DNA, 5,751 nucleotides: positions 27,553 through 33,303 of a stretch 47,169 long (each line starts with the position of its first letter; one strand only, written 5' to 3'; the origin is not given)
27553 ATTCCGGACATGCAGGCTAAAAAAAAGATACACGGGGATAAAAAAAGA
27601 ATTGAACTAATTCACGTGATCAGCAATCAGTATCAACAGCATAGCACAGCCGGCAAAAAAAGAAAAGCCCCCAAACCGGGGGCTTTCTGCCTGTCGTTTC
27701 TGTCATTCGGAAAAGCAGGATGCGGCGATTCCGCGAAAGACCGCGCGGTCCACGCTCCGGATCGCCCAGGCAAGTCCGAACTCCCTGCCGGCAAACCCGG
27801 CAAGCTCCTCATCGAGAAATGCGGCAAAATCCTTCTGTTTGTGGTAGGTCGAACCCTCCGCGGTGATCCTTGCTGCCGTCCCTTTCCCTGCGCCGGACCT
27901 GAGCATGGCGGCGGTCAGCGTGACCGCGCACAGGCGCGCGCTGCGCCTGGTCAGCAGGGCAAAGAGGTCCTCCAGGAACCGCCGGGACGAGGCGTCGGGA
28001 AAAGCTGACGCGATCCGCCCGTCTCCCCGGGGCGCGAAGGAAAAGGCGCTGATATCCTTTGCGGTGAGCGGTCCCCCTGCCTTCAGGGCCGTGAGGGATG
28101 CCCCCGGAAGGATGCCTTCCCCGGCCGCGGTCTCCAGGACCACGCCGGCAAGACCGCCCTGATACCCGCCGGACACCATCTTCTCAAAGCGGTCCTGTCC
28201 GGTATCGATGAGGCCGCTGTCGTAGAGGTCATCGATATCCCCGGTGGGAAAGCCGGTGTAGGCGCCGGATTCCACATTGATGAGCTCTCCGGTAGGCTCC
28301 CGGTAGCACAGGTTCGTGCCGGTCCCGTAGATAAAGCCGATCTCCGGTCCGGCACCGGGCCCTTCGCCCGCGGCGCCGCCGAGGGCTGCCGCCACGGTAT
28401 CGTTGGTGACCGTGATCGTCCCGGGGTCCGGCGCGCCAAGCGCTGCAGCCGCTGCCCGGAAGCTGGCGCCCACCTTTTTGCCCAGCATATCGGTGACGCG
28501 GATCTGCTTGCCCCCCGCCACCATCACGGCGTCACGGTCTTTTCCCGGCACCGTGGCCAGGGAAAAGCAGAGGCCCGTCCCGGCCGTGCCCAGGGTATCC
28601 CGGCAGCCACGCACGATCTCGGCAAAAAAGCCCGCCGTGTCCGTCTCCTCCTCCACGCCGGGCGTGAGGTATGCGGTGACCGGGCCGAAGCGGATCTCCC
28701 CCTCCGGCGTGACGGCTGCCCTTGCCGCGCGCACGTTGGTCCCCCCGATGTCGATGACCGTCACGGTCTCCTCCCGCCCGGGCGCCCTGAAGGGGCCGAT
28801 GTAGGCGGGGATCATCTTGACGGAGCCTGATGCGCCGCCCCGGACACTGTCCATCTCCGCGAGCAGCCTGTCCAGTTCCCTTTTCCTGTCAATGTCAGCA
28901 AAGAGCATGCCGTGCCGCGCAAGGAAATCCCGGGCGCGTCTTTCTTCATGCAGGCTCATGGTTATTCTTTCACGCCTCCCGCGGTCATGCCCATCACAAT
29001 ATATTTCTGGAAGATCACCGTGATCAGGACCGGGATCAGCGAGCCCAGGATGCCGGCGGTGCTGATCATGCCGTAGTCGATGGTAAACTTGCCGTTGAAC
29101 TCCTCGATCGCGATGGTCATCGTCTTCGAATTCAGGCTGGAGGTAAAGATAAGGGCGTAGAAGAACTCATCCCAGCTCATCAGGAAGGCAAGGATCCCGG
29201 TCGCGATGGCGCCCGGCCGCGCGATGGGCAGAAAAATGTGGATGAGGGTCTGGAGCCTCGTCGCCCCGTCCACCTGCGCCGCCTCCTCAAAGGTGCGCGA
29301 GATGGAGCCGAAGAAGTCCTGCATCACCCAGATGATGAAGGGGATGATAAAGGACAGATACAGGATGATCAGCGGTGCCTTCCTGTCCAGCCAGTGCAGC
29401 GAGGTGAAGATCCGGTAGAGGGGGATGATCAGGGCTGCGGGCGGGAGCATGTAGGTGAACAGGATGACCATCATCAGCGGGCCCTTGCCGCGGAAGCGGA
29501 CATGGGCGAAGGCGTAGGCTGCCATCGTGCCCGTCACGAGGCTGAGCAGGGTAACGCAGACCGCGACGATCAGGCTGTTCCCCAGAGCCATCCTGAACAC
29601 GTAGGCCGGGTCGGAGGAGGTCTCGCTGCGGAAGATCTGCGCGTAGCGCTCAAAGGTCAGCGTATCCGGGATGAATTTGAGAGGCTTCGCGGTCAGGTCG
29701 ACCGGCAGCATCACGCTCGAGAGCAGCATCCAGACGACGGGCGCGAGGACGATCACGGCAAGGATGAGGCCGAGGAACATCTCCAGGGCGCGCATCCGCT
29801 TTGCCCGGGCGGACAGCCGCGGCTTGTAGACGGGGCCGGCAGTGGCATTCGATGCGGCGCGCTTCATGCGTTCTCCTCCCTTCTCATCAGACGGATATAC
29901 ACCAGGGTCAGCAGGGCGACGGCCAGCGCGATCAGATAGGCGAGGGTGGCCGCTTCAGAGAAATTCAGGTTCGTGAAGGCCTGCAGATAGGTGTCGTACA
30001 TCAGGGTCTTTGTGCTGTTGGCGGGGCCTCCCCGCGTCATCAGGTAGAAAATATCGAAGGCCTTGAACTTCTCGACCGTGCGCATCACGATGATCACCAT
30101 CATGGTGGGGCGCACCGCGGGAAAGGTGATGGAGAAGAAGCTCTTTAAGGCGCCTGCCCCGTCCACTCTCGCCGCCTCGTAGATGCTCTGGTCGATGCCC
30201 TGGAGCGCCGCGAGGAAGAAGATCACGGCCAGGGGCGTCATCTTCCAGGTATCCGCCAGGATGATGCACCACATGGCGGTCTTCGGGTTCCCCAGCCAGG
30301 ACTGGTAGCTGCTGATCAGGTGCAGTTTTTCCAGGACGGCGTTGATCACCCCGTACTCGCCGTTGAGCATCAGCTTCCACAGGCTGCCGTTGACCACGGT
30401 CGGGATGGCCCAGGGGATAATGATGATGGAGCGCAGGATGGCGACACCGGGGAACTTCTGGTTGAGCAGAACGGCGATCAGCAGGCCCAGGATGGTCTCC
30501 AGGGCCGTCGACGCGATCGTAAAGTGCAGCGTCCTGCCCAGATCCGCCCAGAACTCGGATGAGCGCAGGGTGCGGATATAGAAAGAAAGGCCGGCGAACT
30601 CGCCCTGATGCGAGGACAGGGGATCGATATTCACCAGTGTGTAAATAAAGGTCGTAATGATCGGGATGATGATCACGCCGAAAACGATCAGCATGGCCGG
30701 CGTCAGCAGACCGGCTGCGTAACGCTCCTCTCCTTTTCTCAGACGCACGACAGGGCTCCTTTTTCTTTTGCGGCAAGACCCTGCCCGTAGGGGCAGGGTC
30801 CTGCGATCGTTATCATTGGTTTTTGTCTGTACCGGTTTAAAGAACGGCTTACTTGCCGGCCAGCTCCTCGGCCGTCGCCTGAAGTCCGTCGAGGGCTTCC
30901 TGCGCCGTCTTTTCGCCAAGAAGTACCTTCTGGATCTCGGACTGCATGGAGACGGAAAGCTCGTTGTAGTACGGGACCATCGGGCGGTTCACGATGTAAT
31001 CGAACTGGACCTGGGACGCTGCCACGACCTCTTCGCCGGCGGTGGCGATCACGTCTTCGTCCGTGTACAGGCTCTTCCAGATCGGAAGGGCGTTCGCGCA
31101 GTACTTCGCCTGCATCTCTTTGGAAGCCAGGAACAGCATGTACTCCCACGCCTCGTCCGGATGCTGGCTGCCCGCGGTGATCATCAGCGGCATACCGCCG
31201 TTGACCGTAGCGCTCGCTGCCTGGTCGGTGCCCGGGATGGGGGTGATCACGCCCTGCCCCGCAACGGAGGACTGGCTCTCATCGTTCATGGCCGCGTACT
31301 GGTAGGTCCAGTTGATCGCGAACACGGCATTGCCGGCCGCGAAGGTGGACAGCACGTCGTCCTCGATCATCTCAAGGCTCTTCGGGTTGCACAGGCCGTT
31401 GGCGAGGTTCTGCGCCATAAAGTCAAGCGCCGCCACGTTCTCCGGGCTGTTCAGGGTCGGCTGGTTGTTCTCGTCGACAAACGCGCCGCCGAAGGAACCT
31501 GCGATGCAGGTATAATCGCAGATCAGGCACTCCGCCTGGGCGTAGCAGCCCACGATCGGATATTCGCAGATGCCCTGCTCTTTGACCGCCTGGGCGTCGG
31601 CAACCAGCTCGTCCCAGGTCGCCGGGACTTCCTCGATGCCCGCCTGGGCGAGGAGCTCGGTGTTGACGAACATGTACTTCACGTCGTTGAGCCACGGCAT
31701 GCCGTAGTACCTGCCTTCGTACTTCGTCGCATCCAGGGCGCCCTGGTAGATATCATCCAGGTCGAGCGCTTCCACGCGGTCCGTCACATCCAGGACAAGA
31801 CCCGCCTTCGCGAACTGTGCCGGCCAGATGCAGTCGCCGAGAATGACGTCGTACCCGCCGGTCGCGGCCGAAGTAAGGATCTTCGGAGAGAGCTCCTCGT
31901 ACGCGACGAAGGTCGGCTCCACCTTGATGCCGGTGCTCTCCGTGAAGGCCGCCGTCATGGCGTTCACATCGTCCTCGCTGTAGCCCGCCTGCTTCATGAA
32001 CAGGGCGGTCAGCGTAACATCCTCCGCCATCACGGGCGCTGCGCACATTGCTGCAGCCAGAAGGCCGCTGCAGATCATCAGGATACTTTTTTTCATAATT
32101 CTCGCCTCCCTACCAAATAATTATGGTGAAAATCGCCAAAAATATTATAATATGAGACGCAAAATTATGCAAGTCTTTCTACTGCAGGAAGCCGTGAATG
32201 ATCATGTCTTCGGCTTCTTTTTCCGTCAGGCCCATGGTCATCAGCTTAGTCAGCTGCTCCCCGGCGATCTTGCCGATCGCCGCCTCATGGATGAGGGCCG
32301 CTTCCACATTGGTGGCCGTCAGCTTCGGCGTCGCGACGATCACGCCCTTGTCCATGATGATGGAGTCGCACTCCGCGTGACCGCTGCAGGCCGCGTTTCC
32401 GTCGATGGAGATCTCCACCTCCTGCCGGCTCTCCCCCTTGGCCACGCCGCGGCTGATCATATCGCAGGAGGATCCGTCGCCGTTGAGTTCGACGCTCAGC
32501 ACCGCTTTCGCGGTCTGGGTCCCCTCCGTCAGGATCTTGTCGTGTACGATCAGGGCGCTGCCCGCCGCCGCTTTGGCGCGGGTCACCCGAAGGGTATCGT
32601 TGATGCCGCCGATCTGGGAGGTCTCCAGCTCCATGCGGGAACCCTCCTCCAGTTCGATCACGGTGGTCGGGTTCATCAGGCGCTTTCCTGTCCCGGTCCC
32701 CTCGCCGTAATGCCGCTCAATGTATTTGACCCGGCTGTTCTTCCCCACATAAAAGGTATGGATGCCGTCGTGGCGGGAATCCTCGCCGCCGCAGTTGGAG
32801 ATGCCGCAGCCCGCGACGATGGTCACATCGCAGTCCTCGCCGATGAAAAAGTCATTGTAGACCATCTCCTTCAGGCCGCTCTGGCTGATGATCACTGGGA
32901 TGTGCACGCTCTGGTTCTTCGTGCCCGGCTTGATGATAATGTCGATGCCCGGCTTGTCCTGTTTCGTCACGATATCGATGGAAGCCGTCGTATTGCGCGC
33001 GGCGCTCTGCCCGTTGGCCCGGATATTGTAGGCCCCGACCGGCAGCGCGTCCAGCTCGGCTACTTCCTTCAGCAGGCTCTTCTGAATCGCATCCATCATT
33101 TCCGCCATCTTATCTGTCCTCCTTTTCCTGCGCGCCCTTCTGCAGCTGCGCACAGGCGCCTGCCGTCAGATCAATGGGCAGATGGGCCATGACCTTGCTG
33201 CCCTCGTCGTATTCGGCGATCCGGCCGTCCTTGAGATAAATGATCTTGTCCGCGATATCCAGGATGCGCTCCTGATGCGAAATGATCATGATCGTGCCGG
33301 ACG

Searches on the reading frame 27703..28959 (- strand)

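Call 78: search_protein_families(library=pfam, proteins=[window:27703-28959:-], max_evalue=0.00001)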
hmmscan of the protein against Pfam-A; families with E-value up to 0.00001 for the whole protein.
window:27703-28959:- (418 aa): 2 families
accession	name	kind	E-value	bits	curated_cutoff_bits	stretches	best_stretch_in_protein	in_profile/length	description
PF03727.22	Hexokinase_2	-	2.7e-21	76.5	24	1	206-392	1-217/242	Hexokinase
PF00349.27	Hexokinase_1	-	2.2e-08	34.6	24.3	1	32-194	23-198/201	Hexokinase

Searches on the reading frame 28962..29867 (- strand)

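Call 78: search_protein_families(library=pfam, proteins=[window:28962-29867:-], max_evalue=0.00001)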
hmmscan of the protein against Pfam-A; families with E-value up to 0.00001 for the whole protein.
window:28962-29867:- (301 aa): 1 family
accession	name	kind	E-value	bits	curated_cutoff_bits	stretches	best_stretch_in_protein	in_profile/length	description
PF00528.27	BPD_transp_1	-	8e-19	68.5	26.4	1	111-291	3-179/184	Binding-protein-dependent transport system inner membrane component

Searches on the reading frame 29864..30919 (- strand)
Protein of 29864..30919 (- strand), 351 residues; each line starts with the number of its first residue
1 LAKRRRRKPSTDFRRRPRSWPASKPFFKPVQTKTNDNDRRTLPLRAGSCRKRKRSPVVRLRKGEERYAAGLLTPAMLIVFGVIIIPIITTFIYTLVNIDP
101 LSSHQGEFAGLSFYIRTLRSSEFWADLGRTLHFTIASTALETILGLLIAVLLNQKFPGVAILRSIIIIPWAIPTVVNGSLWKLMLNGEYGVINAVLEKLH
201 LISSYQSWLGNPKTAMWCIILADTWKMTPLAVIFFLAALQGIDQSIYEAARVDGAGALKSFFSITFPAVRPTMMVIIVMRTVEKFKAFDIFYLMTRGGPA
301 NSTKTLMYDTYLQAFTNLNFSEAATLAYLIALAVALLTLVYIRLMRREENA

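Call 78: search_protein_families(library=pfam, proteins=[window:29864-30919:-], max_evalue=0.00001)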
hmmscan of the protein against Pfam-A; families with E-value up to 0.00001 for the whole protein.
window:29864-30919:- (351 aa): 1 family
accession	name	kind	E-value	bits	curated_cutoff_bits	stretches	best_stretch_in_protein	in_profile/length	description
PF00528.27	BPD_transp_1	-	1.6e-20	74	26.4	1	142-346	2-176/184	Binding-protein-dependent transport system inner membrane component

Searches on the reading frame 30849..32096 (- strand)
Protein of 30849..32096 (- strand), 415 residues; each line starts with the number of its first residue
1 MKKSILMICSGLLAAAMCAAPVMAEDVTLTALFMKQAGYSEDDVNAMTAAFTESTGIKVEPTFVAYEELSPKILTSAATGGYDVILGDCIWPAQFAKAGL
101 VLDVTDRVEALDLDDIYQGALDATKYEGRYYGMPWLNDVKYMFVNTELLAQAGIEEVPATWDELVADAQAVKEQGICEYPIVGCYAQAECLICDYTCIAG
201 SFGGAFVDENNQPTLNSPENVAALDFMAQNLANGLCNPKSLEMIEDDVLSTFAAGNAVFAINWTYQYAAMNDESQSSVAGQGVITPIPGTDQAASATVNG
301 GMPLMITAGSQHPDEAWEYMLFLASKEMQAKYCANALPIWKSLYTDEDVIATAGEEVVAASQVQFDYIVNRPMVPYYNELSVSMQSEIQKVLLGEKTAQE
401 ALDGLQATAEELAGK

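Call 78: search_protein_families(library=pfam, proteins=[window:30849-32096:-], max_evalue=0.00001)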
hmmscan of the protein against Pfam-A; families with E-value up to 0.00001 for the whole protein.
window:30849-32096:- (415 aa): 3 families
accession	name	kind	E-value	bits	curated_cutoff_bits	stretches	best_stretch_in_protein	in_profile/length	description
PF01547.30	SBP_bac_1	-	1.9e-41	143.5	26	1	44-330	10-307/307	Bacterial extracellular solute-binding protein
PF13416.11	SBP_bac_8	-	8.9e-34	118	27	1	46-349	1-271/279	Bacterial extracellular solute-binding protein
PF13531.11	SBP_bac_11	-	5.6e-07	30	25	0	44-102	13-69/227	Bacterial extracellular solute-binding protein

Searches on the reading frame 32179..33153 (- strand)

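Call 9: search_protein_families(library=pfam, proteins=[window:32179-33153:-], max_evalue=0.01)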
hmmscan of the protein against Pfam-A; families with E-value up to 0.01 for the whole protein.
window:32179-33153:- (324 aa): 1 family
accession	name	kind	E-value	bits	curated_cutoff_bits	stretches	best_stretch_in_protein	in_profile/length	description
PF01458.23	SUFBD_core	-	1.8e-20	73.8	27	1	104-322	18-232/232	SUF system FeS cluster assembly, SufBD core domain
